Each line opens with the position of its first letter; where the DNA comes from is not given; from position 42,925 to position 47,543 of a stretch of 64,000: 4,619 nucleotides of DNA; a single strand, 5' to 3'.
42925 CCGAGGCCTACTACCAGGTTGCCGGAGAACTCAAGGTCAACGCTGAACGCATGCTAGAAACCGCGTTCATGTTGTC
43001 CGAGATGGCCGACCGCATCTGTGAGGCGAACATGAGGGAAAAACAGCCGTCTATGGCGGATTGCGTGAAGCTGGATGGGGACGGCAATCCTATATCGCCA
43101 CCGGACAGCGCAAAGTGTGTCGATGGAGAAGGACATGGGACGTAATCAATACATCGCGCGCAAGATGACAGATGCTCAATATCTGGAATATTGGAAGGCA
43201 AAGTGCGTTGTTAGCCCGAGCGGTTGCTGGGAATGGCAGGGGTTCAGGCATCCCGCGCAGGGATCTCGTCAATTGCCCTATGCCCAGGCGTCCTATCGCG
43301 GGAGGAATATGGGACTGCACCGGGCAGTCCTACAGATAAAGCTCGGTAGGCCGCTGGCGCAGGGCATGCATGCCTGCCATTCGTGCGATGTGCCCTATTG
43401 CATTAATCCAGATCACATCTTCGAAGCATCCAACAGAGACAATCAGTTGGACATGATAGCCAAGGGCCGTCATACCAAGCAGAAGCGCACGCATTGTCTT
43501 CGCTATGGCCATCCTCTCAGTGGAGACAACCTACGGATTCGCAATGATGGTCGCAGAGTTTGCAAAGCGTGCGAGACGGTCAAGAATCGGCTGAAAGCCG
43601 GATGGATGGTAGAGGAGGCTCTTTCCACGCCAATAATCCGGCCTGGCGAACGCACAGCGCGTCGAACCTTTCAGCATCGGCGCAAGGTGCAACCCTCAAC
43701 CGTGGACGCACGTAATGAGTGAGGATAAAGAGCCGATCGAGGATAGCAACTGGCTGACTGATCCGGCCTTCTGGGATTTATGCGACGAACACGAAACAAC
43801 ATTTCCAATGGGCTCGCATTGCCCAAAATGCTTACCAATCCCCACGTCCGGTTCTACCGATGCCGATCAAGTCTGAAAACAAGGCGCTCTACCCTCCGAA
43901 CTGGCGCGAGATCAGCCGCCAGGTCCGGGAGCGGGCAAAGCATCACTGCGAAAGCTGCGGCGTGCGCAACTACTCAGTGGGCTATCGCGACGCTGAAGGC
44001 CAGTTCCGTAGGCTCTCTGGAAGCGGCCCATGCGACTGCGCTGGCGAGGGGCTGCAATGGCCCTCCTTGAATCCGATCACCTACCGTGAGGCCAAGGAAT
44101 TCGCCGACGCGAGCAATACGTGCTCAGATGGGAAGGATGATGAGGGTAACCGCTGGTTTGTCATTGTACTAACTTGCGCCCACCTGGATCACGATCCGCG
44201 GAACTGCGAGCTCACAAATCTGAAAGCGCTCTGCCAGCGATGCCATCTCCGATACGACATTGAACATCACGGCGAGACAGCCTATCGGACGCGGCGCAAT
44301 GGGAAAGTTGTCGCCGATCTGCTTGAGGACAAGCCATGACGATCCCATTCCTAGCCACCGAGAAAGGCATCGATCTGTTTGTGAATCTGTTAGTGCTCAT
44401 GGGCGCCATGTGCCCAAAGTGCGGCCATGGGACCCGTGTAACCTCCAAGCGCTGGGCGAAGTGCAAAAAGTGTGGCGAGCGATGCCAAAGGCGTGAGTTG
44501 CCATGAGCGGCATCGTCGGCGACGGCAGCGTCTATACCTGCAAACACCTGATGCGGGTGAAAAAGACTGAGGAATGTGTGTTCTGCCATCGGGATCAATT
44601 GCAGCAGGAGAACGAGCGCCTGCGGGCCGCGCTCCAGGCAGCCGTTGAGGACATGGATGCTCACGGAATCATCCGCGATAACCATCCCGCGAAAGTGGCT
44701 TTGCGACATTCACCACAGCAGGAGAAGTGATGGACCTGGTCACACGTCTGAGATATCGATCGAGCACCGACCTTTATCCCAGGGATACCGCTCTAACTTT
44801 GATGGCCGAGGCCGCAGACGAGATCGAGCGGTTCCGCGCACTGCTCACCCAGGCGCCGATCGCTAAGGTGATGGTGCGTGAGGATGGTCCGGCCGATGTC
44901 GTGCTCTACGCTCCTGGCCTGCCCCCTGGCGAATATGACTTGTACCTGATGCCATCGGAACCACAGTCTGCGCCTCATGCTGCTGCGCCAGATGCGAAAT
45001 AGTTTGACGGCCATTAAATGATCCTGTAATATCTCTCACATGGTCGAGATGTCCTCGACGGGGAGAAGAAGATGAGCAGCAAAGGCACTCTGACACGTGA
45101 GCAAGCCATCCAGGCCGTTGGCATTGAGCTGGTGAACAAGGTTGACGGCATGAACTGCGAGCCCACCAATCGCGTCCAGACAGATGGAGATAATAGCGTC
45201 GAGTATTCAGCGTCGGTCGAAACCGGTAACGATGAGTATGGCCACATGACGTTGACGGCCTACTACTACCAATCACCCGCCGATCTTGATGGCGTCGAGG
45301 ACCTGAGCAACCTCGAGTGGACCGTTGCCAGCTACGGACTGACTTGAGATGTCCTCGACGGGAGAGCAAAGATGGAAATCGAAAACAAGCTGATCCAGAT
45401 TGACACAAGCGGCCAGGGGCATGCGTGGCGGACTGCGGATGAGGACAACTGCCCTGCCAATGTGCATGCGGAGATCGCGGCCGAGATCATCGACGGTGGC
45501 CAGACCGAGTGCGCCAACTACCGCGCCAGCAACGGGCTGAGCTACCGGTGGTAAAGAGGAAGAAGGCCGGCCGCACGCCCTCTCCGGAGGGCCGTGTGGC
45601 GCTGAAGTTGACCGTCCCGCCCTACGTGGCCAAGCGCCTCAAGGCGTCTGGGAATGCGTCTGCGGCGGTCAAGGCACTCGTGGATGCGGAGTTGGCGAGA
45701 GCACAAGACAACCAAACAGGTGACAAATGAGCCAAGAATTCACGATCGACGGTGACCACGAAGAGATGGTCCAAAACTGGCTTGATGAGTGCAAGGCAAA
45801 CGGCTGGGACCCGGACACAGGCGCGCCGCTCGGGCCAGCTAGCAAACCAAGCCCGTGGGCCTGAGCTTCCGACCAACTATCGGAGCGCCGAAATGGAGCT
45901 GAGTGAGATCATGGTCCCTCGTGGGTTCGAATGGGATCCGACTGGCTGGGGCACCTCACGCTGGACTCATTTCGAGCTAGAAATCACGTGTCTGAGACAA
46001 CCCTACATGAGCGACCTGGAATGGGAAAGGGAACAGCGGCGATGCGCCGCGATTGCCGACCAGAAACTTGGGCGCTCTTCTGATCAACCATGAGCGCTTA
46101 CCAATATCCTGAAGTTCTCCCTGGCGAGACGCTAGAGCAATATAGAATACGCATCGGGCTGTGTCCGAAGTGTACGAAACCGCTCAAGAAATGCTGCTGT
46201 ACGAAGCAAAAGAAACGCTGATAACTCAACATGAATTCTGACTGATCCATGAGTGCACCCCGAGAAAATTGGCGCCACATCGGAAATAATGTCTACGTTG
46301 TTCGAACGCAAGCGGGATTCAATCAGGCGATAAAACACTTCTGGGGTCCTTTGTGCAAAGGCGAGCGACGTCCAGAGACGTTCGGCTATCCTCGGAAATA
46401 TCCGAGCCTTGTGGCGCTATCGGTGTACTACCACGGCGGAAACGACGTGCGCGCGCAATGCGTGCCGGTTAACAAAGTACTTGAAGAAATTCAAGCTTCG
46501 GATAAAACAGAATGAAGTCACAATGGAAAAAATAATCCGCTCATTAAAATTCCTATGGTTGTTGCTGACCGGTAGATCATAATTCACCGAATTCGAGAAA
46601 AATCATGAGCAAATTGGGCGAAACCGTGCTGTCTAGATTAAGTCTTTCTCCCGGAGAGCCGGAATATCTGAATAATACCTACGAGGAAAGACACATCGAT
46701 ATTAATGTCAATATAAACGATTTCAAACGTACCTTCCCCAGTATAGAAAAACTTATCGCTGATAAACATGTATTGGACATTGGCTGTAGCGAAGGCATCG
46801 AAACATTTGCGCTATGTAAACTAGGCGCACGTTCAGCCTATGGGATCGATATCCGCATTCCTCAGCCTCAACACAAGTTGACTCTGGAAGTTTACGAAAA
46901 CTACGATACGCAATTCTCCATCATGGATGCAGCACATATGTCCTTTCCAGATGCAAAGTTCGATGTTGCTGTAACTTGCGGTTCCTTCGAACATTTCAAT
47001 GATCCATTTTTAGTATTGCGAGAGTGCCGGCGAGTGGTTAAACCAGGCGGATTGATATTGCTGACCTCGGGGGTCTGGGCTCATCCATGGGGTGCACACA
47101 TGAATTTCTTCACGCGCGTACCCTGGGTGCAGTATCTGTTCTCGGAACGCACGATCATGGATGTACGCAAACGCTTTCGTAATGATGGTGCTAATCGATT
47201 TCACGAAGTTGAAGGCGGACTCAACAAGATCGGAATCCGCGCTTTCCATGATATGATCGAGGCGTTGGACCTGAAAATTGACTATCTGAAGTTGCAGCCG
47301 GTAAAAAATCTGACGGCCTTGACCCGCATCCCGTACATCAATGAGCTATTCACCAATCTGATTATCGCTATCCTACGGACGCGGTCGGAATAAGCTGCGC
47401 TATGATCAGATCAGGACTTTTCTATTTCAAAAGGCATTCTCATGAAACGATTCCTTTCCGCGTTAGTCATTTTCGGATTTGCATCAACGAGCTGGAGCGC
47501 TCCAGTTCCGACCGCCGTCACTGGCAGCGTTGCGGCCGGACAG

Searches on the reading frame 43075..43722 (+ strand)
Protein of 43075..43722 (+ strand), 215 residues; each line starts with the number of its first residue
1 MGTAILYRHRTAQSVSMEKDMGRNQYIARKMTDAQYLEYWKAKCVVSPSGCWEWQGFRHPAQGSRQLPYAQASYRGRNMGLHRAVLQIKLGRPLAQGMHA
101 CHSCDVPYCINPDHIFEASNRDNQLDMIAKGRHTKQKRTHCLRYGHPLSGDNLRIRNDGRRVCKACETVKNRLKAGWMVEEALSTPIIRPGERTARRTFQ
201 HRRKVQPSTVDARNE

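Call 61: search_protein_families(library=phrogs, proteins=[window:43075-43722:+], max_evalue=0.001)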
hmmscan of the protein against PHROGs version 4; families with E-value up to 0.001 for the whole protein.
window:43075-43722:+ (215 aa): 7 families
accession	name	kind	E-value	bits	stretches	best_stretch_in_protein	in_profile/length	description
phrog_1872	-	DNA, RNA and nucleotide metabolism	3.2e-23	83.4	1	32-144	11-126/166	endonuclease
phrog_826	-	DNA, RNA and nucleotide metabolism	4.6e-23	83.2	1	10-172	44-200/281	HNH endonuclease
phrog_1492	-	DNA, RNA and nucleotide metabolism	8e-23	82.2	1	75-174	106-207/414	HNH endonuclease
phrog_6254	-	DNA, RNA and nucleotide metabolism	1.8e-15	58.6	1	44-140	7-99/154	HNH endonuclease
phrog_59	-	DNA, RNA and nucleotide metabolism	4.6e-12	47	1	31-156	131-246/423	HNH endonuclease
phrog_3593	-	DNA, RNA and nucleotide metabolism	1.9e-06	28.7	1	35-130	55-143/210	HNH endonuclease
phrog_4842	-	DNA, RNA and nucleotide metabolism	2.9e-05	24.9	1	43-122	69-141/154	HNH endonuclease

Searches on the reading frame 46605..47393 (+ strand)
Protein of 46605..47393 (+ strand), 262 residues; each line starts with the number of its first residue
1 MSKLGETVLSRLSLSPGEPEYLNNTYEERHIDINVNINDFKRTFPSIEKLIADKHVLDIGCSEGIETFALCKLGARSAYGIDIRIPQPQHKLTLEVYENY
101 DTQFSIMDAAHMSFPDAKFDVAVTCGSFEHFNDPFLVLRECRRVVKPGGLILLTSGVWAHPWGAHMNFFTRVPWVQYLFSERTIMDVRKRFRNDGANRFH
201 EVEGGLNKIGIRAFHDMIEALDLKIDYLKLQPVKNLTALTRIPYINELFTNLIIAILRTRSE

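Call 61: search_protein_families(library=phrogs, proteins=[window:46605-47393:+], max_evalue=0.001)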
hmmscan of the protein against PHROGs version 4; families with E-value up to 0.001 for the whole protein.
window:46605-47393:+ (262 aa): 3 families
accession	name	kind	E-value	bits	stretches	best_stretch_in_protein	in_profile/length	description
phrog_22502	-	other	5.5e-08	33.9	1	52-153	71-173/276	methyltransferase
phrog_23522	-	unknown function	7e-07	30.1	1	41-177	39-173/273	-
phrog_4752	-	other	9.1e-07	29.4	1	53-193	52-200/241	tRNA methyltransferase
